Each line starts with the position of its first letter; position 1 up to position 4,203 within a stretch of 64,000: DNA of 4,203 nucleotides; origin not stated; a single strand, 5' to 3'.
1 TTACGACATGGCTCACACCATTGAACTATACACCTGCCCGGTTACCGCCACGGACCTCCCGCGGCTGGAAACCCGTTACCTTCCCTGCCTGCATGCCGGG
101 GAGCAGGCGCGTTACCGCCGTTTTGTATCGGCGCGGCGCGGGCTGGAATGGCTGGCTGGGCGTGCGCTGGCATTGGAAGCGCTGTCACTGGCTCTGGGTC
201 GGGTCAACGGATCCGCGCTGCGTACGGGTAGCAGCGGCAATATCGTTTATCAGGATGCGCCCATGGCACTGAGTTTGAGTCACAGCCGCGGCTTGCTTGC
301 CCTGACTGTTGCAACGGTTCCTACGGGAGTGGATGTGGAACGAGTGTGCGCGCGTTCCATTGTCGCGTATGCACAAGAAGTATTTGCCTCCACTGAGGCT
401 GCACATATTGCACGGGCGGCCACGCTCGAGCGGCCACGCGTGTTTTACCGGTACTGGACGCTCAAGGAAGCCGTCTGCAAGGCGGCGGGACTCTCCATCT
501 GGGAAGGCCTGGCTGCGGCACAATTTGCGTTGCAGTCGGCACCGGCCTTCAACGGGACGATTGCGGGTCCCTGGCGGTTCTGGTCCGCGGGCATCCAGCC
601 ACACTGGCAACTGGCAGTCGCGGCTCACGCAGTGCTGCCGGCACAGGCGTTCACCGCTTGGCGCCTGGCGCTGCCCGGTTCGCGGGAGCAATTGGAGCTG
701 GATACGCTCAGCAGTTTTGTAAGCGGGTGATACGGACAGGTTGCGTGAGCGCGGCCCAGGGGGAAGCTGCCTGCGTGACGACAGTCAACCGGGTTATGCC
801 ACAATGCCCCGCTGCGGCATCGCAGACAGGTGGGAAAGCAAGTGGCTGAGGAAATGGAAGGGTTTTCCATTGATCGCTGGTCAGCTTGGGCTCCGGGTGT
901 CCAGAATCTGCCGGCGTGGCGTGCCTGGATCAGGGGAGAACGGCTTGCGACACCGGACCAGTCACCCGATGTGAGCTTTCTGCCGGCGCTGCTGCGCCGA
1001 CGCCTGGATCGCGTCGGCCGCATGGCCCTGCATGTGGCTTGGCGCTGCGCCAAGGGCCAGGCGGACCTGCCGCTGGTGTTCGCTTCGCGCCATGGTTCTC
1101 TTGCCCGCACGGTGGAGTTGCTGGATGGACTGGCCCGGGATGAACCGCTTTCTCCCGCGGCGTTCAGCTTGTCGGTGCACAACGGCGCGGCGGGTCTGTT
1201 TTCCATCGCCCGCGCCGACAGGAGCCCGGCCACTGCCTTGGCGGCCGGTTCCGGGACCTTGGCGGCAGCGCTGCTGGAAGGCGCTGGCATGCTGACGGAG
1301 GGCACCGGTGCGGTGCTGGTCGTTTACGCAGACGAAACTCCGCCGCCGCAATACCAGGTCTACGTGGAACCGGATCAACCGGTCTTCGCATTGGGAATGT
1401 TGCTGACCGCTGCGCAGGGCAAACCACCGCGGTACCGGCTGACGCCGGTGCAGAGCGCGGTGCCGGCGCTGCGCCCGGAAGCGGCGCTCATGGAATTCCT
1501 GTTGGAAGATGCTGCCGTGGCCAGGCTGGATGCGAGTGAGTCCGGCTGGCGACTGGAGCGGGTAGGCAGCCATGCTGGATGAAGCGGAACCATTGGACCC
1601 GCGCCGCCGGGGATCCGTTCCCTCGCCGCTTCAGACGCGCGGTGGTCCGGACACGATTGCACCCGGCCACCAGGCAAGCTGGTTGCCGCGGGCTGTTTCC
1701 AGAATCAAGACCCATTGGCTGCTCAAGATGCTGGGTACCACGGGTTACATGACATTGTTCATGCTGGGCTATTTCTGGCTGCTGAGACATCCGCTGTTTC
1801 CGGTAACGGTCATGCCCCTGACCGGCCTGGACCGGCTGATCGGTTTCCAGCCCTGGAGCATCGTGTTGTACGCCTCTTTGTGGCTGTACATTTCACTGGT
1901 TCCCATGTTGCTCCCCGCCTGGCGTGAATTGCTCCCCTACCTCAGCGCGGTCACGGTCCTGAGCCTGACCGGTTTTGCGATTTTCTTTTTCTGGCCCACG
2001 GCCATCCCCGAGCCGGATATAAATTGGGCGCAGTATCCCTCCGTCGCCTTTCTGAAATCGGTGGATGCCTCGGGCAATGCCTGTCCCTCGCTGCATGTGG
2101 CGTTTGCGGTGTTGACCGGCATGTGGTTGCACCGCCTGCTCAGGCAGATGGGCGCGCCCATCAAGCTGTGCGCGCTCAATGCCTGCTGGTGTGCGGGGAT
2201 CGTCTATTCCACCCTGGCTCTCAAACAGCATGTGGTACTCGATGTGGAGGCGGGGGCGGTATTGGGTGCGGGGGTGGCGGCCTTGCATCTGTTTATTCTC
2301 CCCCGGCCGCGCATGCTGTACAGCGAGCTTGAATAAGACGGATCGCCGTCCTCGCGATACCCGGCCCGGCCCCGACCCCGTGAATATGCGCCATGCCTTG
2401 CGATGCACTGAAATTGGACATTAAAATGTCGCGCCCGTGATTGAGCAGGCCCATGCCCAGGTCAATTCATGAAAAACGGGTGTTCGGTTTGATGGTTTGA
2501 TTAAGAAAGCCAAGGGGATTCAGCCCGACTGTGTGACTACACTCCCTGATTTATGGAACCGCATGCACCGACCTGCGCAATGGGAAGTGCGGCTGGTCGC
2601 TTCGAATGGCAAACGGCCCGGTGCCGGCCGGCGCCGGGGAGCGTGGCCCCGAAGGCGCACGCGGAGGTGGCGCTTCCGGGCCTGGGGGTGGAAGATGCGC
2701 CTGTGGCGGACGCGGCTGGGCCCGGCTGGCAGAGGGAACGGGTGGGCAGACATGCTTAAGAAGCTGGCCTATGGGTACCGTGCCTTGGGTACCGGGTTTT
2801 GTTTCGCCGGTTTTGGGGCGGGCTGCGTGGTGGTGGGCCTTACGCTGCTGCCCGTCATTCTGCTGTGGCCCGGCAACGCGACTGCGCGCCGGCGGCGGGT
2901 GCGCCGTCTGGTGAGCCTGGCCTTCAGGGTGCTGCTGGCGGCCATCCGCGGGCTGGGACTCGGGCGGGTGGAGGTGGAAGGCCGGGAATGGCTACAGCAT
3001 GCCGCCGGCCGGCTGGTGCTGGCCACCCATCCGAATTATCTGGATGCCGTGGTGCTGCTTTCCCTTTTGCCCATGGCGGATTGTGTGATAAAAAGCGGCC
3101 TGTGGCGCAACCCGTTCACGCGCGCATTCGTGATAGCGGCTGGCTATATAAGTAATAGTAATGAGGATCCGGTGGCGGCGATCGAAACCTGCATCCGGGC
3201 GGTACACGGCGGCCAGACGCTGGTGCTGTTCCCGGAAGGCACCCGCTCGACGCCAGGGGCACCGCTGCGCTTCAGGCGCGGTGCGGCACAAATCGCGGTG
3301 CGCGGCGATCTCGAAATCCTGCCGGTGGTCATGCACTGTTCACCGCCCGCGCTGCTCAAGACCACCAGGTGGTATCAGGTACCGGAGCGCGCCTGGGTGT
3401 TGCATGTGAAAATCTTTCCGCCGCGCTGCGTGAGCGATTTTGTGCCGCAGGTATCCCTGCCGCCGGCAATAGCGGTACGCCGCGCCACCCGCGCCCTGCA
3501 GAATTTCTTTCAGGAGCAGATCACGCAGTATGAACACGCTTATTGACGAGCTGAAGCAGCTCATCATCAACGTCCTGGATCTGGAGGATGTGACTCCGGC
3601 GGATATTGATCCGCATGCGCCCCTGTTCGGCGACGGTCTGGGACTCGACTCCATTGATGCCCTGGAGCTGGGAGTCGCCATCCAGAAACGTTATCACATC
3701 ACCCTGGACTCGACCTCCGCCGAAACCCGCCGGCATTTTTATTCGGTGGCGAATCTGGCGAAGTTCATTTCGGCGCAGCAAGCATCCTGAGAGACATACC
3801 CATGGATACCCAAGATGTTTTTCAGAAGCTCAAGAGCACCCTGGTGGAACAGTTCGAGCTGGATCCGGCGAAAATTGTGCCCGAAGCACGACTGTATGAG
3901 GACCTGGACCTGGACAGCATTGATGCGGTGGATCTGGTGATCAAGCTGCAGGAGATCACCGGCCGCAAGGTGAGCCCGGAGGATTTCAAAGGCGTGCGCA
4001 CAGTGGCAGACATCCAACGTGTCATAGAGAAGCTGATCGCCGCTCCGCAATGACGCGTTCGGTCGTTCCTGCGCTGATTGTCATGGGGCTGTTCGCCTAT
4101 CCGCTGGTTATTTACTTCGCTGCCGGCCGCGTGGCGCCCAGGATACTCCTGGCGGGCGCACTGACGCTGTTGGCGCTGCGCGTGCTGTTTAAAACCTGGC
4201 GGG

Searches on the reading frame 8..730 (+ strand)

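Call 3: search_protein_families(library=pfam, proteins=[window:8-730:+])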
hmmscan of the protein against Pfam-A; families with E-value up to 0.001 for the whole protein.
window:8-730:+ (240 aa): 1 family
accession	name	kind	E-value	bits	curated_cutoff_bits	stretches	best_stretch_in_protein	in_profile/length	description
PF01648.25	ACPS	-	2e-14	54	25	1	106-201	2-107/111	4'-phosphopantetheinyl transferase superfamily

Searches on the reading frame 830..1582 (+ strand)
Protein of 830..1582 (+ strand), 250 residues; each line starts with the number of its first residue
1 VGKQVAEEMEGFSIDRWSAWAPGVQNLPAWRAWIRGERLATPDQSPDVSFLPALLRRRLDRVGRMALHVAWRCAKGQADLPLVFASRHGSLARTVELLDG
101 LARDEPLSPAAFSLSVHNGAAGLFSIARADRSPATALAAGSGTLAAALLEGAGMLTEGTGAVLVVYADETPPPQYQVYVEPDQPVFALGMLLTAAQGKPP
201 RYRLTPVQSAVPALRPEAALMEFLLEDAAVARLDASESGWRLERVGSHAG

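Call 3: search_protein_families(library=pfam, proteins=[window:830-1582:+])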
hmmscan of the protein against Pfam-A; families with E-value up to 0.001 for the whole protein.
window:830-1582:+ (250 aa): 1 family
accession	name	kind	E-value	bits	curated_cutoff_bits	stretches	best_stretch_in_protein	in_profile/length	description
PF13723.12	Ketoacyl-synt_2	-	6.3e-61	206.2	25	1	30-205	1-174/223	Beta-ketoacyl synthase, N-terminal domain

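Call 5: search_protein_families(library=ncbifam, proteins=[window:830-1582:+], max_evalue=0.00001)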
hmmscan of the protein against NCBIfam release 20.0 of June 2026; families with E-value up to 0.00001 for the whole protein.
window:830-1582:+ (250 aa): 0 families

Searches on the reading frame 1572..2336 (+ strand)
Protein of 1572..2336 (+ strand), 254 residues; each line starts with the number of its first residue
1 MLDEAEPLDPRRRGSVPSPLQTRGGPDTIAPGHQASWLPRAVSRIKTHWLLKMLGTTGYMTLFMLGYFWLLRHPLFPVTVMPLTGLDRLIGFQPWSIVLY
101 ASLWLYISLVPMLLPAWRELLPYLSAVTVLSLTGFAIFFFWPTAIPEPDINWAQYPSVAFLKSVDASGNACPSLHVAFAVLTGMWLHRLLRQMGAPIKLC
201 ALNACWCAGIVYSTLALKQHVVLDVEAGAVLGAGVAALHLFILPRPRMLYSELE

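Call 3: search_protein_families(library=pfam, proteins=[window:1572-2336:+])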
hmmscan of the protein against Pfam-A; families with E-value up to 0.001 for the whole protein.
window:1572-2336:+ (254 aa): 2 families
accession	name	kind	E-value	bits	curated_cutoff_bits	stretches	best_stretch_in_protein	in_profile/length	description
PF01569.27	PAP2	-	2.2e-11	44.1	27.2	1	143-240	23-122/130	PAP2 superfamily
PF14378.12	PAP2_3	-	3.1e-06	27.6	27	1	98-237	34-189/190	PAP2 superfamily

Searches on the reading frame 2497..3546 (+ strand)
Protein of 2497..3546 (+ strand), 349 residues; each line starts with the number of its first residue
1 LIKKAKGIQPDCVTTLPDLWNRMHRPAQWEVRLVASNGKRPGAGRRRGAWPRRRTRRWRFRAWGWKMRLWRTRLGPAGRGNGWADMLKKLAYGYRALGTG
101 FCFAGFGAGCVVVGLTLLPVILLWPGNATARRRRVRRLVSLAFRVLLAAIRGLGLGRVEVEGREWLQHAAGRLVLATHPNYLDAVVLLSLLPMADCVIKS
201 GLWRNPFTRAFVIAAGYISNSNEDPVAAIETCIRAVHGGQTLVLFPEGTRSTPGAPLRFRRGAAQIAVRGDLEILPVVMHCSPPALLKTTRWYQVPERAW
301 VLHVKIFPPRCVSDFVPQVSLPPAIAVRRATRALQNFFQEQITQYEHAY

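Call 3: search_protein_families(library=pfam, proteins=[window:2497-3546:+])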
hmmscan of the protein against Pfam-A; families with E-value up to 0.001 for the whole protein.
window:2497-3546:+ (349 aa): 1 family
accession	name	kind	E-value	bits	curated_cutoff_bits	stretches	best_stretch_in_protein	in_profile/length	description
PF01553.26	Acyltransferase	-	2.4e-17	63.4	23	1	157-279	1-131/132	Acyltransferase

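Call 5: search_protein_families(library=ncbifam, proteins=[window:2497-3546:+], max_evalue=0.00001)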
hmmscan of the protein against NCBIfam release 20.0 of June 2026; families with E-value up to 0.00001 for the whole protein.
window:2497-3546:+ (349 aa): 4 families
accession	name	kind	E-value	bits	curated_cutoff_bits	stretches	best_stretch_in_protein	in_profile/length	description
TIGR00530.1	AGP_acyltrn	subfamily_domain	5.6e-17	61.7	102.95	1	158-279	4-129/130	1-acylglycerol-3-phosphate O-acyltransferase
NF005291.0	PRK06814.1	equivalog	8e-14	50.5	1349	1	107-310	399-594/1140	acyl-[ACP]--phospholipid O-acyltransferase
NF006386.0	PRK08633.1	equivalog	1.7e-10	39.3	1221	1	144-279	416-551/1147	acyl-[ACP]--phospholipid O-acyltransferase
NF005959.0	PRK08043.1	equivalog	1.5e-08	33.4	886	1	155-295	13-151/719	bifunctional acyl-ACP--phospholipid O-acyltransferase/long-chain-fatty-acid--ACP ligase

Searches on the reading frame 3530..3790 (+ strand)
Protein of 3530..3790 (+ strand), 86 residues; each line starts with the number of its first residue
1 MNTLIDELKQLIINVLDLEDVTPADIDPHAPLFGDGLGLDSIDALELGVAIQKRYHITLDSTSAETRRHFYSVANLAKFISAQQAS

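Call 3: search_protein_families(library=pfam, proteins=[window:3530-3790:+])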
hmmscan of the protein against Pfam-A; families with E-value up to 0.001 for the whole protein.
window:3530-3790:+ (86 aa): 1 family
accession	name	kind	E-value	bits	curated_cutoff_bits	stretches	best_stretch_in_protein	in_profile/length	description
PF00550.31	PP-binding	-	4.2e-10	40.2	20.8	1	7-63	2-53/67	Phosphopantetheine attachment site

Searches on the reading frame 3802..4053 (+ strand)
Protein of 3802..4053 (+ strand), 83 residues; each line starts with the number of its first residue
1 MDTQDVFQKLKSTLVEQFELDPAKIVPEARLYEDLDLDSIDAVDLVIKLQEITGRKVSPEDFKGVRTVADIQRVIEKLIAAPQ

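Call 3: search_protein_families(library=pfam, proteins=[window:3802-4053:+])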
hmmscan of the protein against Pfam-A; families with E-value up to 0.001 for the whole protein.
window:3802-4053:+ (83 aa): 1 family
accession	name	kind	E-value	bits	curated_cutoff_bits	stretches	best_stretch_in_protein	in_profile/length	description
PF00550.31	PP-binding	-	5.1e-10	39.9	20.8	1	8-71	1-63/67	Phosphopantetheine attachment site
